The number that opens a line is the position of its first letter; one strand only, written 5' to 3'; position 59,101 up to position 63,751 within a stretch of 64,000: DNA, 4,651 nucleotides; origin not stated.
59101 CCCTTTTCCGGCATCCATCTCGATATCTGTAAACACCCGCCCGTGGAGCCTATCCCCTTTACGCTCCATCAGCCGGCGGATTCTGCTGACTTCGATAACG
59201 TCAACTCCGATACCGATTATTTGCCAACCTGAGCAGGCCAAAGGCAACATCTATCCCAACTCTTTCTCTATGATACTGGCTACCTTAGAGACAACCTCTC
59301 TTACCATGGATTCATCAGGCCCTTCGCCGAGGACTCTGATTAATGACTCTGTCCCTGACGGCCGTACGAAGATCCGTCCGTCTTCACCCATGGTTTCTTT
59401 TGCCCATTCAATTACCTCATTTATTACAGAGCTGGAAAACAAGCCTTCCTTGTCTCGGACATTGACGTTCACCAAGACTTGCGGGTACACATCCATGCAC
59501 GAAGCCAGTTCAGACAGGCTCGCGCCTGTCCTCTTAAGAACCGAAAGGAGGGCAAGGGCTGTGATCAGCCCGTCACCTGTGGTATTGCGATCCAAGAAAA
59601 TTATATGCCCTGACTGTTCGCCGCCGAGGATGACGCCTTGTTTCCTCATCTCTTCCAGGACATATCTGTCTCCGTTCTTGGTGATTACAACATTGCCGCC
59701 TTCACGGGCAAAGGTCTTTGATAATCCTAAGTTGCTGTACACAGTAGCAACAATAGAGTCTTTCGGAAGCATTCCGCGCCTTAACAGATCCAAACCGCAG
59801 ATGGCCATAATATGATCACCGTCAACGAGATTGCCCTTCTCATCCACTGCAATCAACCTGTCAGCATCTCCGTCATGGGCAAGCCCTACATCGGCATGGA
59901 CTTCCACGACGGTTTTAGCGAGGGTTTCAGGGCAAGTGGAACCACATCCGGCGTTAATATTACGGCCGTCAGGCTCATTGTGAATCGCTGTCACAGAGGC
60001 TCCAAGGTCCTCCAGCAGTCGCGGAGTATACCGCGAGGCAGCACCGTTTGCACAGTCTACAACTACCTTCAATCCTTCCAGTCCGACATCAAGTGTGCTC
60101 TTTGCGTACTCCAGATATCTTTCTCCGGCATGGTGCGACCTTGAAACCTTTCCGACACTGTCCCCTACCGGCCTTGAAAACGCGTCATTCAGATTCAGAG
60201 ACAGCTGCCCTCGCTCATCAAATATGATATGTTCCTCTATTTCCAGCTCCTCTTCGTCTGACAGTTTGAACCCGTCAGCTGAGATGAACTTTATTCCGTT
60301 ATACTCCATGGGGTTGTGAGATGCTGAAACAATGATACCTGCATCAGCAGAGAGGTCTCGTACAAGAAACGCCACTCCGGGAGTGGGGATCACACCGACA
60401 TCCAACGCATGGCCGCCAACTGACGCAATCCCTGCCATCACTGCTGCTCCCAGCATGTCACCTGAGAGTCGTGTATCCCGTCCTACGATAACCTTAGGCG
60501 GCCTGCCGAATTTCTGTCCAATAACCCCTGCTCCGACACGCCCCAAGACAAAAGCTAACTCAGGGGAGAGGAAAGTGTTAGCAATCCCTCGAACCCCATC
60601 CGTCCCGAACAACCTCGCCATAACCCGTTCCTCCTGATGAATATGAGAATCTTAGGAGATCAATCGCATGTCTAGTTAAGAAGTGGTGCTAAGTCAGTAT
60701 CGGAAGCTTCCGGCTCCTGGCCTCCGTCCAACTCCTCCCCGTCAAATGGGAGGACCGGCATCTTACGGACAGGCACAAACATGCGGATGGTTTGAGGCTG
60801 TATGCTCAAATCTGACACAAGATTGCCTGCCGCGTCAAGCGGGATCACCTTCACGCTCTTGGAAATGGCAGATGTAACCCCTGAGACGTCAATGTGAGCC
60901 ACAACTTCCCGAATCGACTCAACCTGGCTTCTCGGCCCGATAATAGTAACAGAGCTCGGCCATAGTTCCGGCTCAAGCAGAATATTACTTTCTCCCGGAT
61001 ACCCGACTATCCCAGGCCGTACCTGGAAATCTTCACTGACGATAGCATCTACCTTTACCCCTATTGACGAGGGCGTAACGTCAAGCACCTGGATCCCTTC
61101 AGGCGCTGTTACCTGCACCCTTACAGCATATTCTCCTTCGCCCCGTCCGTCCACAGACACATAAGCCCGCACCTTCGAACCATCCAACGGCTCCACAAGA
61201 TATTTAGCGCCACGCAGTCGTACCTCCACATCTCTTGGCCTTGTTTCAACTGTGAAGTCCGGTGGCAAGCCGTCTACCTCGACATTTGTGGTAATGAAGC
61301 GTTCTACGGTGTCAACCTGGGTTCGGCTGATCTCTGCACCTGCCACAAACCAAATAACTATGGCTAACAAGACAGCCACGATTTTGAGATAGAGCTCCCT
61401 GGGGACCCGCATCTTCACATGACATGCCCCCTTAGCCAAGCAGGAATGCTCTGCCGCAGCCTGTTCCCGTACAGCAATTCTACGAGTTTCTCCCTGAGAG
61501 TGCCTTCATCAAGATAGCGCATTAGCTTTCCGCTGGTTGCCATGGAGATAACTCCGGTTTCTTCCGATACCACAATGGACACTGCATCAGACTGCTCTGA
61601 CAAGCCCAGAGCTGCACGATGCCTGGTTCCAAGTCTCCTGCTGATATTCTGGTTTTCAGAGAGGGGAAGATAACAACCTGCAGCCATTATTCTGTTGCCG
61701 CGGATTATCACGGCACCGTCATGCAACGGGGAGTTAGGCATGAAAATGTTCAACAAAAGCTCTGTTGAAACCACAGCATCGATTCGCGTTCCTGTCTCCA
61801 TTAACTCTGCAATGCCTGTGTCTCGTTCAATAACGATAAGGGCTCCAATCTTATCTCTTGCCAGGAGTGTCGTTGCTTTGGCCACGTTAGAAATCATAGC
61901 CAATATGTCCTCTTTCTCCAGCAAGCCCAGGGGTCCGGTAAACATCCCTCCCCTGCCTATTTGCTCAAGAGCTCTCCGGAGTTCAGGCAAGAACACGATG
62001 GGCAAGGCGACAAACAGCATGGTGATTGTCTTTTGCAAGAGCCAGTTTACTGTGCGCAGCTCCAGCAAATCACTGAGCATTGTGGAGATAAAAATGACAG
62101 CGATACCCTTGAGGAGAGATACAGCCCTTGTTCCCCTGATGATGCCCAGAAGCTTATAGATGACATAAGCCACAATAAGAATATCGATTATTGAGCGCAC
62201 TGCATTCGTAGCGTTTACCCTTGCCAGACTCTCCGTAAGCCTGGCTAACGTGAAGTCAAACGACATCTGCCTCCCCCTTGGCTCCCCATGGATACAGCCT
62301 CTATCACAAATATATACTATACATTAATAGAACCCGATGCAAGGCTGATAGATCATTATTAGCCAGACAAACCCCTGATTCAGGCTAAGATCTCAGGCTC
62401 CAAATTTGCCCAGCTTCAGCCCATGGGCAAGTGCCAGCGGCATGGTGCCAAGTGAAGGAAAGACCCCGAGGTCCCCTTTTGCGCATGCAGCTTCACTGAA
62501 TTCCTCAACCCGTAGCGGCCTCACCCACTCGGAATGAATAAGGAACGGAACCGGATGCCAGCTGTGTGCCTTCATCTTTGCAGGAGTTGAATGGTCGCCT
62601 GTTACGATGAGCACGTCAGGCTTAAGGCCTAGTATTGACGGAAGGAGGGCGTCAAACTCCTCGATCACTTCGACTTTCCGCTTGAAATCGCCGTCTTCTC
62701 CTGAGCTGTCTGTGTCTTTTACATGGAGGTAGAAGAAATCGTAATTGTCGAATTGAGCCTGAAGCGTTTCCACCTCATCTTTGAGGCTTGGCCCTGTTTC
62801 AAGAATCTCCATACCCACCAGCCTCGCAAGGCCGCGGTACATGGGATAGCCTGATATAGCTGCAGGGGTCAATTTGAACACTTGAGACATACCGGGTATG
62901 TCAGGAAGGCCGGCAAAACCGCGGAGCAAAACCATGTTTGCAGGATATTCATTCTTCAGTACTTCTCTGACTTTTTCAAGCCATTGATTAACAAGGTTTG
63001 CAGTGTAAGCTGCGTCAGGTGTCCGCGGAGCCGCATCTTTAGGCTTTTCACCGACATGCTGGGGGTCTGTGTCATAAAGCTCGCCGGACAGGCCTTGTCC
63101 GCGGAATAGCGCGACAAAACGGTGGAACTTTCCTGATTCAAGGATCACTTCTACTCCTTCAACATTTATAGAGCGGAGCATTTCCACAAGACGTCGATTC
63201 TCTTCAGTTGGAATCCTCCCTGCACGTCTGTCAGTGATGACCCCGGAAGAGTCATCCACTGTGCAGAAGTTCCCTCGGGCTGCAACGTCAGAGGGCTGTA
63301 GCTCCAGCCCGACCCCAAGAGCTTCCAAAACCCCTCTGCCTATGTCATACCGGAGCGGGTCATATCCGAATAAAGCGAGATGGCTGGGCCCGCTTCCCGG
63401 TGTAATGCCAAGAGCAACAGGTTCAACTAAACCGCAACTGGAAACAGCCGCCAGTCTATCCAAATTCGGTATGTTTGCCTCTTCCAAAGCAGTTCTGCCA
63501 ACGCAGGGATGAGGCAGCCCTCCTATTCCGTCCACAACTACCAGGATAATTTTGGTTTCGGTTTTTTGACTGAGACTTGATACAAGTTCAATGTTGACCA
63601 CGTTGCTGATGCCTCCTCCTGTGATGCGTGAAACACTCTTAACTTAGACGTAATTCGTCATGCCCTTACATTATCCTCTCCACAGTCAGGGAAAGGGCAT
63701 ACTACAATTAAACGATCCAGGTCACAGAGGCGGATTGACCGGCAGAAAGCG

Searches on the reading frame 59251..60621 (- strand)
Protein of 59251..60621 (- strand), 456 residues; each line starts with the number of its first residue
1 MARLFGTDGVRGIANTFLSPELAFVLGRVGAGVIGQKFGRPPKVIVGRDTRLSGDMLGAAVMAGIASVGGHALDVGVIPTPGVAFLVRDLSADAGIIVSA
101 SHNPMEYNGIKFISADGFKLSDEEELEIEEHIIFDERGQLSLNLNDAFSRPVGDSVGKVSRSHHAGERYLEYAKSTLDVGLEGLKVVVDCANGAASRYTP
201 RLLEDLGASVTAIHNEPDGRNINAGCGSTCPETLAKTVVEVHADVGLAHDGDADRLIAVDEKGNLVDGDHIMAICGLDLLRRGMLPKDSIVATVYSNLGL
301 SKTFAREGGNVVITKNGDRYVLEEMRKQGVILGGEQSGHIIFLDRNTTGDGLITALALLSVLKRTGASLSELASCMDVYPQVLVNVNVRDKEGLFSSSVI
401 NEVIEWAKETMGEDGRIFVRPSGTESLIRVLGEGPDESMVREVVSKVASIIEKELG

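Call 76: search_protein_families(library=ncbifam, proteins=[window:59251-60621:-], max_evalue=1e-10)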
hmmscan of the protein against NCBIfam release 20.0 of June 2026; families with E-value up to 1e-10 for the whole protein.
window:59251-60621:- (456 aa): 5 families
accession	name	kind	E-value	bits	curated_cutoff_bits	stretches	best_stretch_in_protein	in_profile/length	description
TIGR01455.1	glmM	equivalog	1.8e-164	547.7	447.55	1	5-452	1-441/442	phosphoglucosamine mutase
TIGR03990.1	Arch_GlmM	equivalog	1e-101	341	439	1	3-451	2-444/444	phosphoglucosamine mutase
NF007088.0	PRK09542.1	equivalog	1.1e-50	172.9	618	1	5-452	12-454/456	phosphomannomutase/phosphoglucomutase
NF046027.1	PhglucPhmanMutPgmG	equivalog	1.3e-48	165.8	600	1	10-377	15-366/460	phosphoglucomutase/phosphomannomutase PgmG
NF011943.0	PRK15414.1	subfamily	1.3e-36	126.6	801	1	11-380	13-374/456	phosphomannomutase CpsG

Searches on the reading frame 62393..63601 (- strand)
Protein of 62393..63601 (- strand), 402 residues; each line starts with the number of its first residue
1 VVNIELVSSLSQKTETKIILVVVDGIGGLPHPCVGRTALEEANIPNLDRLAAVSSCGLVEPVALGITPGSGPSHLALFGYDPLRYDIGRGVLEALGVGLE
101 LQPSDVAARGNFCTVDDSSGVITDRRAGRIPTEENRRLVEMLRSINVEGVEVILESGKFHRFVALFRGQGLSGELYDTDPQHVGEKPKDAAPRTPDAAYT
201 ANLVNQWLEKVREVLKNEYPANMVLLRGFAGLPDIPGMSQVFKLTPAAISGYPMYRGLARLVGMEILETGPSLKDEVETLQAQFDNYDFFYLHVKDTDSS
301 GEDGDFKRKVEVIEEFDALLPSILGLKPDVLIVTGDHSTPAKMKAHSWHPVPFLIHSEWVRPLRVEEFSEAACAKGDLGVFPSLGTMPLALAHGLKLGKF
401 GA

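Call 76: search_protein_families(library=ncbifam, proteins=[window:62393-63601:-], max_evalue=1e-10)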
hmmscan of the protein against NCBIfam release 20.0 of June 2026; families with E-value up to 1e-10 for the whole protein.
window:62393-63601:- (402 aa): 6 families
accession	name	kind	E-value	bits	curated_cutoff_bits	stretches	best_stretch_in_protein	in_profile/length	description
NF003160.0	PRK04135.1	equivalog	2e-177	589.9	468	1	3-402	3-403/403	2,3-bisphosphoglycerate-independent phosphoglycerate mutase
TIGR00306.2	apgM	subfamily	1.3e-109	366.8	320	1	17-390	1-402/403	2,3-bisphosphoglycerate-independent phosphoglycerate mutase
NF003104.0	PRK04024.1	equivalog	3.4e-104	348.9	489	1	15-402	2-412/412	2,3-bisphosphoglycerate-independent phosphoglycerate mutase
NF038358.1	phophono_PhpG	equivalog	7.5e-62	209.4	545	1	17-384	1-409/417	CMP-5'-phosphonoformate--3-phosphoglycerate phosphonoformyl transferase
NF003242.0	PRK04200.1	equivalog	1.1e-53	182.5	426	1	17-384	2-386/395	cofactor-independent phosphoglycerate mutase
TIGR02535.1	hyp_Hser_kinase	hypoth_equivalog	2.7e-52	177.9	446.3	1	17-386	2-391/397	proposed homoserine kinase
